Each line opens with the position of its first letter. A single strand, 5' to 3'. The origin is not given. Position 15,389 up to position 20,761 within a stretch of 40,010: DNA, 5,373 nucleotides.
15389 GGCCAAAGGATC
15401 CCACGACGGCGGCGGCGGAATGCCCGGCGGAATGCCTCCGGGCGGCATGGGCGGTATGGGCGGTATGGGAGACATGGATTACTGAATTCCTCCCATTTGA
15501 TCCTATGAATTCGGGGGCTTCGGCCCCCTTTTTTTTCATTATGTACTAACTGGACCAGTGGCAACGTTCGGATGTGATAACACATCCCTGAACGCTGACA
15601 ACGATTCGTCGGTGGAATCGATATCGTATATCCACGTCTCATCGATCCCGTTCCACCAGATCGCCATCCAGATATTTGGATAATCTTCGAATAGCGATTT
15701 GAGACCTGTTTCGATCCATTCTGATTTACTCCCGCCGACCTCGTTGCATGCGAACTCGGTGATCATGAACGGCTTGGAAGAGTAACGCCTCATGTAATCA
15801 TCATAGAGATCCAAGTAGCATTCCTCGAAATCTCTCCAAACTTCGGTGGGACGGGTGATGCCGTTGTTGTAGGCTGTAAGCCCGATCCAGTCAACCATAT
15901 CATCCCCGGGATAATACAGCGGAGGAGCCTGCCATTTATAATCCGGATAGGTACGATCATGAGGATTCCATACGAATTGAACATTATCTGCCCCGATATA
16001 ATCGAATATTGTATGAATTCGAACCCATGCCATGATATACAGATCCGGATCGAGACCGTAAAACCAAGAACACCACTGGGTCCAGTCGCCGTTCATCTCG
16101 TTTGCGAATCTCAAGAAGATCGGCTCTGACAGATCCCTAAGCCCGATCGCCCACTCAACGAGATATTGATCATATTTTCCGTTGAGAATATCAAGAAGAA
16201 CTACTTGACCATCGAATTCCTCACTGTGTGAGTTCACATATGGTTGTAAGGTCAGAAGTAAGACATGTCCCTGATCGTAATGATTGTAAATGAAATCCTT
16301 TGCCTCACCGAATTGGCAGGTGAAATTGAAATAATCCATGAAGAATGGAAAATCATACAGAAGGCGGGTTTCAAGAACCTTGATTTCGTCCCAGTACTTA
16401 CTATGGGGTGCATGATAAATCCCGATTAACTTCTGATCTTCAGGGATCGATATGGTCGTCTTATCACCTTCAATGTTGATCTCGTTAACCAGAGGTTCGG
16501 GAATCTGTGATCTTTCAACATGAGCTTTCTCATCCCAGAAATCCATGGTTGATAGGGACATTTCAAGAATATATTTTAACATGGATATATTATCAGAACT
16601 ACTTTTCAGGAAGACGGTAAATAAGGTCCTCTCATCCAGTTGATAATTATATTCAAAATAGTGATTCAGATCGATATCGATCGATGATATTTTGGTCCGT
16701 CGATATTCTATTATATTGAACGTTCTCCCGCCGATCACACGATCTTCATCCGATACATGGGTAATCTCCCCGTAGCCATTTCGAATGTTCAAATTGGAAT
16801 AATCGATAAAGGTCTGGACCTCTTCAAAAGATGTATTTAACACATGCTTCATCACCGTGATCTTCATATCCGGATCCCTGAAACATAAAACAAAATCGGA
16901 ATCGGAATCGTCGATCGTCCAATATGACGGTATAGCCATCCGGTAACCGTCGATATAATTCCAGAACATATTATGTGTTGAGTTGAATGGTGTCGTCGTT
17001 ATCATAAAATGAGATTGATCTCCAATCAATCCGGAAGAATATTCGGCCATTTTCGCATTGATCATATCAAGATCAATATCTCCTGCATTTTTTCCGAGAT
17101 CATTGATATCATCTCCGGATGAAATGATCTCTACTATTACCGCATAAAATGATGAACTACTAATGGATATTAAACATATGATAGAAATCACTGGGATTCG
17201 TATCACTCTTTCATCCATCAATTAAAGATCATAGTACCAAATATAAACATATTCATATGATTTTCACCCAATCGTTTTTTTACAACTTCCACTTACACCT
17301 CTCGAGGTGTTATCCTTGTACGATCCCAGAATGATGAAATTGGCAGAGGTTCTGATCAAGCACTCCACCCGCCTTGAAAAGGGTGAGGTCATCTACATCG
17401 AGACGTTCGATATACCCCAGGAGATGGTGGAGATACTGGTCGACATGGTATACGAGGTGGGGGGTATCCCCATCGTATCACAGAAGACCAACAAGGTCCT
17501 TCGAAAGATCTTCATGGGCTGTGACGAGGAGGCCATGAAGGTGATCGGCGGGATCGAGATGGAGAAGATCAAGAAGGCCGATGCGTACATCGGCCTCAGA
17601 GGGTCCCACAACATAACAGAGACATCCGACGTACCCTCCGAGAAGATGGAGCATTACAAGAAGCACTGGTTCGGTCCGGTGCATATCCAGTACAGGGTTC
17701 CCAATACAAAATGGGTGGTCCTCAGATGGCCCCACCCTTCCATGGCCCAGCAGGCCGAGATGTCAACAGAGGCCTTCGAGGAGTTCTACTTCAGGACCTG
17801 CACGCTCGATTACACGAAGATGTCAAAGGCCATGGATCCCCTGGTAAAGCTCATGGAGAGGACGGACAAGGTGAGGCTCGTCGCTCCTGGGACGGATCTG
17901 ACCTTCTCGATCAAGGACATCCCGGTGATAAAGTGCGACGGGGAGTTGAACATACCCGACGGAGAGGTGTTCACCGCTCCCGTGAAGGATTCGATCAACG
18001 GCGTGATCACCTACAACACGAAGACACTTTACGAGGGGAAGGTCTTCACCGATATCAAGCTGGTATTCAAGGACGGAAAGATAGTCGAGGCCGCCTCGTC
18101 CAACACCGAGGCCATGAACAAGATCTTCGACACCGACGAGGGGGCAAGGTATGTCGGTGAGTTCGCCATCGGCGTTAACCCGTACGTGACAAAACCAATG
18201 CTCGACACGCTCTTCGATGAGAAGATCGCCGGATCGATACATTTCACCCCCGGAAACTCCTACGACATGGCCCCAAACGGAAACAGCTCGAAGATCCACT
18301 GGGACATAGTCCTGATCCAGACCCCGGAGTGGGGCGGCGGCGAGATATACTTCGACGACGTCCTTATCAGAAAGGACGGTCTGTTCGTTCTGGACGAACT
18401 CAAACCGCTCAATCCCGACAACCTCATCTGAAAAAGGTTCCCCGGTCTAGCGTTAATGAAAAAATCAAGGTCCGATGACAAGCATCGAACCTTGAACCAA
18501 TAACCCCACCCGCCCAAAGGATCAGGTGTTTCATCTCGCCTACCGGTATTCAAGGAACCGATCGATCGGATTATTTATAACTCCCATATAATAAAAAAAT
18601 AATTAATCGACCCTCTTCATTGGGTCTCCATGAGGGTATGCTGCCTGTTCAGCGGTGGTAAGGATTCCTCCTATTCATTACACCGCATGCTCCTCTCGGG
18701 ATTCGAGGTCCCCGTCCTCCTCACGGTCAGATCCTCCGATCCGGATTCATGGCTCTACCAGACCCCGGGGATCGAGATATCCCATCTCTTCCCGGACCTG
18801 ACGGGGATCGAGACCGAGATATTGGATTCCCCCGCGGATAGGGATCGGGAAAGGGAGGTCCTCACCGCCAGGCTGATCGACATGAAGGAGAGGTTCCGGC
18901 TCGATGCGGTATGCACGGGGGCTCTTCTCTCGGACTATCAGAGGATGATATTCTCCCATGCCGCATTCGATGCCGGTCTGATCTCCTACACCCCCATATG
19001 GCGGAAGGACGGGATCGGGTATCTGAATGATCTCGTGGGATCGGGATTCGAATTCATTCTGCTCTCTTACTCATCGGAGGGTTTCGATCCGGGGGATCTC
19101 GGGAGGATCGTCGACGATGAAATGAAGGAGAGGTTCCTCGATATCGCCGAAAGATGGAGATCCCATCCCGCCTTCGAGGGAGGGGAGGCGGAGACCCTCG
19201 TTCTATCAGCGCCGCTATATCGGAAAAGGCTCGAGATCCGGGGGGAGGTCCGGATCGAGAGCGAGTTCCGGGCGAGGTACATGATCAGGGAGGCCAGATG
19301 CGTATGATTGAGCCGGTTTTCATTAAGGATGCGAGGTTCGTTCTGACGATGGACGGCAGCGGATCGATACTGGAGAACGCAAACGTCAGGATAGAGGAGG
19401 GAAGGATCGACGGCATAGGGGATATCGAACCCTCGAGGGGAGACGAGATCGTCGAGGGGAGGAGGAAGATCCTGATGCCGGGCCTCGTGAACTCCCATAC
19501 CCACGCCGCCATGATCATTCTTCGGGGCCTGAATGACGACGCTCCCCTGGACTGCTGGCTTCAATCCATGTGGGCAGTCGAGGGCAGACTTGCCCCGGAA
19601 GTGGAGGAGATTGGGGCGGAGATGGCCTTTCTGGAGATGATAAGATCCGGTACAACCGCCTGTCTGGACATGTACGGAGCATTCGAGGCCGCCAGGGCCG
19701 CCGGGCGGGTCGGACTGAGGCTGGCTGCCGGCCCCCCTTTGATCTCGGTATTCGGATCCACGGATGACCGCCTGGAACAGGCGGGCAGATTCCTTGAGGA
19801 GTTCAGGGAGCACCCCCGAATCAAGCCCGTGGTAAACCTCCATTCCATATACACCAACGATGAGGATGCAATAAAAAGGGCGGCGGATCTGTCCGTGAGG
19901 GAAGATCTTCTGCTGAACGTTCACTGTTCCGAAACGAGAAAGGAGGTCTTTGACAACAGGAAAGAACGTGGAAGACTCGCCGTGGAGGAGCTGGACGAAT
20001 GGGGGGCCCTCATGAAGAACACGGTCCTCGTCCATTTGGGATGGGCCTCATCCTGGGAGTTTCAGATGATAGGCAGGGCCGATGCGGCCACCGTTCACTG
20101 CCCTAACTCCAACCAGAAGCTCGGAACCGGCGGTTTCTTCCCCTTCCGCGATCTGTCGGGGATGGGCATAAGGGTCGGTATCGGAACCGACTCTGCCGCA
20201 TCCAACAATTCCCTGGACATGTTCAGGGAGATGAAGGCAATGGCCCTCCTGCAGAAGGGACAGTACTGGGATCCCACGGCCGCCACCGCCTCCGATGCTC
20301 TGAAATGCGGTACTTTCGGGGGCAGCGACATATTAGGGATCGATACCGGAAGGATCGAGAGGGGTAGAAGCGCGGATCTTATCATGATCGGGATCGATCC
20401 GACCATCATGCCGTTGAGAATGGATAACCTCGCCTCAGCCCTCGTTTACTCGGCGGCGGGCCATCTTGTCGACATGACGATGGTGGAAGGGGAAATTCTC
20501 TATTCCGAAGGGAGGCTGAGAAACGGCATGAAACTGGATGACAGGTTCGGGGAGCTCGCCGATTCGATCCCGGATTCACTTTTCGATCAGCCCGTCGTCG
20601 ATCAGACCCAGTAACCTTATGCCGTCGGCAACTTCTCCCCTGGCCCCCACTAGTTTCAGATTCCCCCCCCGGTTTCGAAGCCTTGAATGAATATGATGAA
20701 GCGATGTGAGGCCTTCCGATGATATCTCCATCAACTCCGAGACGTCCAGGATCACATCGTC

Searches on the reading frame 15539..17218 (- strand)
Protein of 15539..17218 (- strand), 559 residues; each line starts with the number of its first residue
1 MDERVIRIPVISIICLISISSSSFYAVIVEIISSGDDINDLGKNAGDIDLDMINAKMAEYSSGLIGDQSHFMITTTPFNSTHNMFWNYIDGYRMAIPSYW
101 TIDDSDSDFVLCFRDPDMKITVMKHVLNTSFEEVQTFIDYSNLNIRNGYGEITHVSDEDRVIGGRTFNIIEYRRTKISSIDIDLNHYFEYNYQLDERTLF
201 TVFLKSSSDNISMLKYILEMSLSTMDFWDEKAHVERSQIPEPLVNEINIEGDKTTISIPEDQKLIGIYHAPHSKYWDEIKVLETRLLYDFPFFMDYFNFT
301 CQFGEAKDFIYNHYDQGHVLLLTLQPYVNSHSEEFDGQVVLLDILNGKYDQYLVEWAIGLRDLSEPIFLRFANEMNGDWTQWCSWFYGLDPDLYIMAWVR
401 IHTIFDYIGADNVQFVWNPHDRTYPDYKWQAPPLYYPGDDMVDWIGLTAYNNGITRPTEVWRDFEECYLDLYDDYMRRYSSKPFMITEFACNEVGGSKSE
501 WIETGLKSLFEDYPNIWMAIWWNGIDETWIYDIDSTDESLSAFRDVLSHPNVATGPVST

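Call 64: search_protein_families(library=pfam, proteins=[window:15539-17218:-], max_evalue=0.00001)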
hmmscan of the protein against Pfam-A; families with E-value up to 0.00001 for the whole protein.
window:15539-17218:- (559 aa): 1 family
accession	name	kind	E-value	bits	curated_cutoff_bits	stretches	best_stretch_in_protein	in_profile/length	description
PF02156.21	Glyco_hydro_26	-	2.4e-08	34.2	20.2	1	344-462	131-242/311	Glycosyl hydrolase family 26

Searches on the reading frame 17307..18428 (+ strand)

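Call 64: search_protein_families(library=pfam, proteins=[window:17307-18428:+], max_evalue=0.00001)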
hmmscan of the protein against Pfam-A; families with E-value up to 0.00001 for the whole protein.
window:17307-18428:+ (374 aa): 1 family
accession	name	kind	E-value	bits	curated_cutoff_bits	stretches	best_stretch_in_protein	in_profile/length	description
PF02073.20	Peptidase_M29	-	9.7e-50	170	27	1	7-335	3-380/406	Thermophilic metalloprotease (M29)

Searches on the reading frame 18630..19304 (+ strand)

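Call 88: search_protein_families(library=pfam, proteins=[window:18630-19304:+], max_evalue=0.0001)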
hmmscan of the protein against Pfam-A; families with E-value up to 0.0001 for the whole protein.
window:18630-19304:+ (225 aa): 1 family
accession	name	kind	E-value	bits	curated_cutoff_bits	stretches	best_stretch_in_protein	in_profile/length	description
PF01902.24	Diphthami_syn_2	-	5.9e-42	144.1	23.2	1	1-219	1-214/219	Diphthamide synthase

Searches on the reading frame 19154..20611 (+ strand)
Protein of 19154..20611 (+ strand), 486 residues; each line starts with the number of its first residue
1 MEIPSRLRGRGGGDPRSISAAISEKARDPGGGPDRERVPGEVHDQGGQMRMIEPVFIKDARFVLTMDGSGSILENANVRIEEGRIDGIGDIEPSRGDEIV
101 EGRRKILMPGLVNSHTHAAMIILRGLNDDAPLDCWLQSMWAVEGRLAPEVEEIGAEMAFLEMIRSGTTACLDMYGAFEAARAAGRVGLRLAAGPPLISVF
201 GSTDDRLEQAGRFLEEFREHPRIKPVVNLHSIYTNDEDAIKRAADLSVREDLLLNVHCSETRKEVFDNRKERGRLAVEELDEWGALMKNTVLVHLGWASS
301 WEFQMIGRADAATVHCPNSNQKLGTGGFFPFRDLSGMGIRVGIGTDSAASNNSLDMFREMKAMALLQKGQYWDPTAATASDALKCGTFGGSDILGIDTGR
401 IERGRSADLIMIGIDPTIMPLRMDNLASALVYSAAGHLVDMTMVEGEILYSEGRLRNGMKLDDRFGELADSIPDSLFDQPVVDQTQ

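Call 88: search_protein_families(library=pfam, proteins=[window:19154-20611:+], max_evalue=0.0001)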
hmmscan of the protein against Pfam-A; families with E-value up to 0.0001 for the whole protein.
window:19154-20611:+ (486 aa): 2 families
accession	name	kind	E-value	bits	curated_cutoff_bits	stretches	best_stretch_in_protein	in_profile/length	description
PF01979.26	Amidohydro_1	-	1.3e-52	179.6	25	1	106-448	1-344/345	Amidohydrolase family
PF07969.17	Amidohydro_3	-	1.7e-12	48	29.7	1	319-450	356-472/472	Amidohydrolase family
